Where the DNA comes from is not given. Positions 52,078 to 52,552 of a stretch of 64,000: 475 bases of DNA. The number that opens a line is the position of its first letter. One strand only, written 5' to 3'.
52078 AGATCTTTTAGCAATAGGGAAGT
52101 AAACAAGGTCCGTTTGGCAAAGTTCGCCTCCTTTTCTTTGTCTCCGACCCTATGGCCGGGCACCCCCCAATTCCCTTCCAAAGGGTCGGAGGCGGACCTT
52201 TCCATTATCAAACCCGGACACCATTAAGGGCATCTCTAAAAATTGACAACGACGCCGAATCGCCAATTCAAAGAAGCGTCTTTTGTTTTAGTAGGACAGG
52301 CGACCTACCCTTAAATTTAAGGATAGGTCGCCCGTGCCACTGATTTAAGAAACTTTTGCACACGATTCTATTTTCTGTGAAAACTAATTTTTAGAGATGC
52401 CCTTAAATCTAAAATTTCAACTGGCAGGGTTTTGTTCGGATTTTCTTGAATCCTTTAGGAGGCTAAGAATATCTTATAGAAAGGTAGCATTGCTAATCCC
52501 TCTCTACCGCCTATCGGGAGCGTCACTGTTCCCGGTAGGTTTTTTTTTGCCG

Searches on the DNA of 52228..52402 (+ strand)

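Call 54: search_dna_similar(query=window:52228-52402:+, collection=plasmids, mode=distant, max_evalue=1, max_rows=10)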
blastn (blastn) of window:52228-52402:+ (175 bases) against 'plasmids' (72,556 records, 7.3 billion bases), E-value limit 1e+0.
No match.
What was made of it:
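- On MITE (outer family, copy C 23972-24340): No autonomous partner was identified (call 54).
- Tried and rejected: BLAST of the outer MITE against plasmids found no match (call 54), so the outer family's autonomous partner is unknown.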
